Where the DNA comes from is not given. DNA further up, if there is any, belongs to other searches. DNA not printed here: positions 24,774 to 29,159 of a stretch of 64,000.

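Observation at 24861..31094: Translationally coupled four-gene envelope operon built around an uncharacterised 1,361-aa membrane protein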

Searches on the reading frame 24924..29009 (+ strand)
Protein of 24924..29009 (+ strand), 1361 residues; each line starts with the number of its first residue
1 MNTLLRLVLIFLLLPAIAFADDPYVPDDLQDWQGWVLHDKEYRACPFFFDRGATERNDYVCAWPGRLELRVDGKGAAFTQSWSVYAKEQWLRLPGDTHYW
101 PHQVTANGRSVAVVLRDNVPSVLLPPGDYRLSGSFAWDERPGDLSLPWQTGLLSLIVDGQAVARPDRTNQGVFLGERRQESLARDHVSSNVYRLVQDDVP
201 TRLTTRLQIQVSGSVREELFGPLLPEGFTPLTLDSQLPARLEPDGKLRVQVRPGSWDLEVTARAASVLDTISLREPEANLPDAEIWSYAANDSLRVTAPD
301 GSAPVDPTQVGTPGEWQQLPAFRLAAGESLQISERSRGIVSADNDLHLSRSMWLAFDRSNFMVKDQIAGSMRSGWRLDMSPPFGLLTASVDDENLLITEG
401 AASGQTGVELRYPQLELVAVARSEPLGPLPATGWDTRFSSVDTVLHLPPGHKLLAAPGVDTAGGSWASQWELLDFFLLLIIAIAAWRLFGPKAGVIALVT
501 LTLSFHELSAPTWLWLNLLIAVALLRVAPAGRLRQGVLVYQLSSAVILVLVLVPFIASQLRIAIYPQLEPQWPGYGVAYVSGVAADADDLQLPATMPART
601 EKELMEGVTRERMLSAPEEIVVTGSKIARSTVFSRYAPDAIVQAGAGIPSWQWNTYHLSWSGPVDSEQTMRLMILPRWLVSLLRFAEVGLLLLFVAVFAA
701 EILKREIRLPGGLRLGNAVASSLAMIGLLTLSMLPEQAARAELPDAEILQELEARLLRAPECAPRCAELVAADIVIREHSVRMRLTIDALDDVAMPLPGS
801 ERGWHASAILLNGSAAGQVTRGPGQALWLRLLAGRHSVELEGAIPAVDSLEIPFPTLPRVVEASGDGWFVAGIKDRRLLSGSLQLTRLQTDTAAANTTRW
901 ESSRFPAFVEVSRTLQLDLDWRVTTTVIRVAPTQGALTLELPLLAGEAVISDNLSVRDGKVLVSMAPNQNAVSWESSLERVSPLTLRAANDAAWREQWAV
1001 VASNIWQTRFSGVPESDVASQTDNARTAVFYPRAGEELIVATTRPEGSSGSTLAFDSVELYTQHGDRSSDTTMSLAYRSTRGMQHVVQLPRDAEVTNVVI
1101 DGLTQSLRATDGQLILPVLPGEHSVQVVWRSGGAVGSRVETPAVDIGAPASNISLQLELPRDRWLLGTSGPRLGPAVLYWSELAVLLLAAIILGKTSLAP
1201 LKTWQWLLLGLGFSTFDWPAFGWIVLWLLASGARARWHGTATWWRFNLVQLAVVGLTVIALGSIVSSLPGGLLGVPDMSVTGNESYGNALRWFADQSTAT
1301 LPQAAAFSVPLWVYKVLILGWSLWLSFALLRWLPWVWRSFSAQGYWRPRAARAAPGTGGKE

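Call 3: search_protein_families(library=pfam, proteins=[window:24924-29009:+], max_evalue=0.01)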
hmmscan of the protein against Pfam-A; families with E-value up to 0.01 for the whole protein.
window:24924-29009:+ (1361 aa): 0 families

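Call 4: search_protein_families(library=ncbifam, proteins=[window:24924-29009:+], max_evalue=0.01)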
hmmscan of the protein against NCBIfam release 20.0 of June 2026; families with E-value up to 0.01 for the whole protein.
window:24924-29009:+ (1361 aa): 0 families

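Call 8: find_homologous_proteins(query=window:24924-29009:+)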
Query window:24924-29009:+ (1361 aa): 1047 proteins with E <= 0.001 among 8000 candidates; the best 120 are listed.
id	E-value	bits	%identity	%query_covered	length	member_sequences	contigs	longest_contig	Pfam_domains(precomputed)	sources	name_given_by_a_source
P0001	0.0e+0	3021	99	100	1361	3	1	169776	-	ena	-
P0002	0.0e+0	2753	90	100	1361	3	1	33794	-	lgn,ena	-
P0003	0.0e+0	2711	89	100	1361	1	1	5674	-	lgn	-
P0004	0.0e+0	2667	88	100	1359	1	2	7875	-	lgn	-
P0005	0.0e+0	2470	81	100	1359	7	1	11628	-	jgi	jgi:hypothetical protein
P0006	0.0e+0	2294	75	100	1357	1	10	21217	-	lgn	-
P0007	0.0e+0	2249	73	99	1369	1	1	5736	-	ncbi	-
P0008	0.0e+0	2222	79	91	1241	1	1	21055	-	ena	-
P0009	0.0e+0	2186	71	99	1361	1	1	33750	-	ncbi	ncbi:MAG: hypothetical protein ACR2QT_04415 [Woeseiaceae bacterium]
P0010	0.0e+0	2162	70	98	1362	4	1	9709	-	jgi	jgi:hypothetical protein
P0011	0.0e+0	2146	70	98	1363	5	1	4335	-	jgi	jgi:hypothetical protein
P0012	0.0e+0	2123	69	99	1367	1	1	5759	-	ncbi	-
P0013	0.0e+0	2090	68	99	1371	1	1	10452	-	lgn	-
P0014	0.0e+0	2073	67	99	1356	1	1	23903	-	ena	-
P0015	0.0e+0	2055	67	98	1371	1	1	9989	-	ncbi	ncbi:MAG: hypothetical protein ACR2QL_13215 [Woeseiaceae bacterium]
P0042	0.0e+0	1861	61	98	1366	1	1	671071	-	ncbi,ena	-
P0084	0.0e+0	1795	60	97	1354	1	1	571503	-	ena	-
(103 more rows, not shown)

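Call 9: search_solved_structures(query=window:24924-29009:+, max_evalue=1)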
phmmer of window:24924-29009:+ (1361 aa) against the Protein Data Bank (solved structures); distinct sequences matched with E-value up to 1: 0.

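Call 14: find_encoding_contigs(protein=P0042, flank=10000, max_places=2)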
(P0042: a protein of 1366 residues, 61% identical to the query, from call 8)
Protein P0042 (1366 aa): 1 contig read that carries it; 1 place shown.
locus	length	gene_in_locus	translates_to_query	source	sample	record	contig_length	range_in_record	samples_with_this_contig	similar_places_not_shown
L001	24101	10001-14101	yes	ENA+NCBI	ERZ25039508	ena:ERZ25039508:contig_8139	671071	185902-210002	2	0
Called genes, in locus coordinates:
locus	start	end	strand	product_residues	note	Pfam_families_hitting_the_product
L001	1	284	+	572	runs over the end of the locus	PF01019:G_glu_transpept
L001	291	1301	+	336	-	PF00579:tRNA-synt_1b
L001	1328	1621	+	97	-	-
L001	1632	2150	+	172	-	PF13772:AIG2_2 (weak)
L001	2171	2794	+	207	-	PF00484:Pro_CA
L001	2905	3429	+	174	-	PF13302:Acetyltransf_3, PF00583:Acetyltransf_1 (weak)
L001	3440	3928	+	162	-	-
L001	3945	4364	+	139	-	PF06713:bPH_4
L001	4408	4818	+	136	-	-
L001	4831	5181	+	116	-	PF00903:Glyoxalase, PF18029:Glyoxalase_6 (weak)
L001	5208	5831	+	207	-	PF14681:UPRTase, PF00156:Pribosyltran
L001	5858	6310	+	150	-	PF08818:DUF1801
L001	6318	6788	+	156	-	PF05099:TerB, PF09130:DUF1932 (weak)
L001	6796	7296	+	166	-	PF00583:Acetyltransf_1, PF13673:Acetyltransf_10 (weak), PF13508:Acetyltransf_7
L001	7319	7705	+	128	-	PF01124:MAPEG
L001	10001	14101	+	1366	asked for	-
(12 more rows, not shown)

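Call 15: find_encoding_contigs(protein=P0084, flank=10000, max_places=2)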
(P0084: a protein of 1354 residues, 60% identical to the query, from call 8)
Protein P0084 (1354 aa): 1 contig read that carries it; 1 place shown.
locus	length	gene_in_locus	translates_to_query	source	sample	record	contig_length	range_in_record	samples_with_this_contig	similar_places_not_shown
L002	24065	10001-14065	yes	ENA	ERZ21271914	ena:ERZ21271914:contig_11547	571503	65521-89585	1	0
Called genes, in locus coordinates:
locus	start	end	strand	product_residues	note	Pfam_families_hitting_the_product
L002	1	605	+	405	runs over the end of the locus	PF00083:Sugar_tr, PF07690:MFS_1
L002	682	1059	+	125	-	-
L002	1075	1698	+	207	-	PF08241:Methyltransf_11 (weak), PF08242:Methyltransf_12, PF13649:Methyltransf_25 (weak)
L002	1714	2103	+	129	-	PF08570:DUF1761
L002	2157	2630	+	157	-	PF13302:Acetyltransf_3, PF00583:Acetyltransf_1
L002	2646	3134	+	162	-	-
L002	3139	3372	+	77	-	-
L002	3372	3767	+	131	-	-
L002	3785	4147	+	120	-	PF00903:Glyoxalase (weak)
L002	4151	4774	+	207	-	PF14681:UPRTase, PF00156:Pribosyltran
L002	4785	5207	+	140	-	PF08818:DUF1801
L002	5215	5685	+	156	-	PF05099:TerB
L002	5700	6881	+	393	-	PF06965:Na_H_antiport_1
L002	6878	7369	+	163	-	PF00583:Acetyltransf_1, PF13508:Acetyltransf_7 (faint)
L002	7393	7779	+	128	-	PF01124:MAPEG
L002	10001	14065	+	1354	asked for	-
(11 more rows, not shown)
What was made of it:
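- On DcsG (D-cycloserine synthetase), for g3: In relatives they are an alpha/beta-hydrolase and uvrA (calls 14, 15).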

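Call 38: search_protein_representatives(protein=window:24924-28523:+)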
Query: 1200 residues. Proteins with E-value up to 0.001 (for the whole library): 3463; up to 1e-10: 2731; up to 1e-30: 1716. The best 150 are listed.
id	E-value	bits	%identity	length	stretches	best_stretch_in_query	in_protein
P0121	0.0e+00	1121.2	46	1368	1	7-1200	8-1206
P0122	0.0e+00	1048.8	46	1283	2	5-634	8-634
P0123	0.0e+00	1028.6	44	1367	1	4-1200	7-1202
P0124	0.0e+00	1025.9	48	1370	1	8-1200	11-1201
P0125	0.0e+00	1018.1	44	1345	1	20-1200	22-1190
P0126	0.0e+00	1017.0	44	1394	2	17-571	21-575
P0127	2.8e-298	1008.7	44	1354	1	2-1200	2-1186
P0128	1.2e-294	996.8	44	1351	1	14-1200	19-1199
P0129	1.2e-282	957.0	45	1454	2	403-1200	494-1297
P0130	8.5e-282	954.2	43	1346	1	13-1199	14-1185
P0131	7.1e-281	951.1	42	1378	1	2-1200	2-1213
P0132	7.0e-278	941.2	42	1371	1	1-1200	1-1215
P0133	4.0e-275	932.1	52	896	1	67-972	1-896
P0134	1.0e-273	927.4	42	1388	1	17-1200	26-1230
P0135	3.0e-268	909.3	42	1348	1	6-1200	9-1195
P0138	8.2e-266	901.2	41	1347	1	4-1200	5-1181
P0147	1.1e-243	827.9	37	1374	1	14-1197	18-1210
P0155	9.9e-236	801.6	36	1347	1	9-1198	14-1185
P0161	1.0e-232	791.6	34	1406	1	24-1195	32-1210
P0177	7.6e-225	765.5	34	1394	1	23-1200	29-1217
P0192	5.8e-221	752.7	41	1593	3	21-571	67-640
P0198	1.0e-218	745.2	36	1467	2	24-599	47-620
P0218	1.4e-215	734.9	35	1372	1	25-1192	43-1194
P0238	5.6e-213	726.2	40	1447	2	9-569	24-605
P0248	1.2e-211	721.8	38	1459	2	8-595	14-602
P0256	2.7e-210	717.3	38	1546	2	24-583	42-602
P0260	1.3e-209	715.1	34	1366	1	24-1200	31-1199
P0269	5.8e-208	709.6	34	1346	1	4-1200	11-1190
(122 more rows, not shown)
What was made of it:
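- Family size and uniform length: 3,463 clusters at E<=1e-3 and 1,716 at E<=1e-30, with lengths of about 1,330-1,410 aa (call 38). The whole 1,350 aa is very strongly conserved (call 38).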

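Call 44: find_related_loci(query=A4, collection=genome_contigs, flank=10000)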
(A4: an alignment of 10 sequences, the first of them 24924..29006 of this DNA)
Query A4 (1361 aa) in genome_contigs; peptide patterns used: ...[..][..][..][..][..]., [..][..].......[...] (x = any residue, [..] = any of these).
600 stretches matched a pattern (row limit reached: there are more); 577 encode a relative of the query (tblastn E <= 1e-3); the best 80 are kept; 80 distinct loci.
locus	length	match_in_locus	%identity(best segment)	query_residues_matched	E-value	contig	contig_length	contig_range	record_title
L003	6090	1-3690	68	142-1361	0e+0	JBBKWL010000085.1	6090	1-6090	MAG: Woeseiaceae bacterium isolate metabat_bins.284 k119_2315220, whole genome shotgun sequence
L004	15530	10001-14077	61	1-1349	0e+0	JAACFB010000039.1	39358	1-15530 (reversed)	MAG: Gammaproteobacteria bacterium isolate bin.9 scaffold_228, whole genome shotgun sequence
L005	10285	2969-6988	62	15-1353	0e+0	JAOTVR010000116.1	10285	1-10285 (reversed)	MAG: Gammaproteobacteria bacterium isolate 13_May_SF_Bin53 13_May_SF_Bin53_scaffold_5676_c1, whole genome shotgun sequen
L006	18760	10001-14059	59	1-1357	0e+0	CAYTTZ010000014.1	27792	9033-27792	MAG TPA_asm: uncultured Woeseiaceae bacterium isolate SRP155585_co2_238 genome assembly, contig: NODE_656_length_27792_c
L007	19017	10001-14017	57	1-1350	0e+0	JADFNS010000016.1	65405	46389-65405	MAG: Proteobacteria bacterium isolate B64T3L11 B64T3L11_NODE195, whole genome shotgun sequence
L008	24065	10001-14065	59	1-1361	0e+0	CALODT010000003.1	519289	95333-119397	MAG: uncultured Gammaproteobacteria bacterium isolate HOU_bin.0018 genome assembly, contig: contig_3962, whole genome sh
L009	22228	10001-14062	58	1-1354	0e+0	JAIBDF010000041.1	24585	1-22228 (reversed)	MAG: Chromatiales bacterium isolate bin.77 k141_1653001_length_24585_cov_239.7206, whole genome shotgun sequence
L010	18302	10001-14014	57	15-1349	0e+0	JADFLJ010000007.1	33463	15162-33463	MAG: Proteobacteria bacterium isolate B51T1L10 B51T1L10_NODE1443, whole genome shotgun sequence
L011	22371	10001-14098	56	1-1361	0e+0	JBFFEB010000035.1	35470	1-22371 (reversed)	MAG: Woeseiaceae bacterium isolate Mix_mud13.2021.11.61 k141_254855_length_35470_cov_15.9635, whole genome shotgun seque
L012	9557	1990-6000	57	15-1361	0e+0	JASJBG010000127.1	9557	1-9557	MAG: Woeseiaceae bacterium isolate MO_074.B2 MO_074.c_2183, whole genome shotgun sequence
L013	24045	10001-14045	59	1-1353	0e+0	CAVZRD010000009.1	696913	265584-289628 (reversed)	MAG: uncultured Gammaproteobacteria bacterium isolate MFD05684.bin.2.191 genome assembly, contig: contig_57598, whole ge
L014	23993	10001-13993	56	22-1354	0e+0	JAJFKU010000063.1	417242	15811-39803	MAG: Woeseiaceae bacterium isolate OFTM62 OFTM62_62, whole genome shotgun sequence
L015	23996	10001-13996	55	19-1349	0e+0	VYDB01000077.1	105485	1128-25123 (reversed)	MAG: Gammaproteobacteria bacterium isolate SB0675_bin_3 NODE_81_length_105485_cov_14.776269, whole genome shotgun sequen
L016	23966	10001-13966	59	25-1353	0e+0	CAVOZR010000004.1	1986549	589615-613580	MAG: uncultured Gammaproteobacteria bacterium isolate MFD09964.bin.1.272 genome assembly, contig: contig_9029, whole gen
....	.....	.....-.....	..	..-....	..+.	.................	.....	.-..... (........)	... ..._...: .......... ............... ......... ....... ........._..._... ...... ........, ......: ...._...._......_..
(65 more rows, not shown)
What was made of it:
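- At least 577 species encode a relative, spread over many orders (call 44). The uninterrupted ORF, with the same length and full-length alignment, is seen in more than 140 cluster representatives and in 80 genomes from many orders (calls 38, 44).
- Tried and rejected: It was repeated with 10 sequences (call 44).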
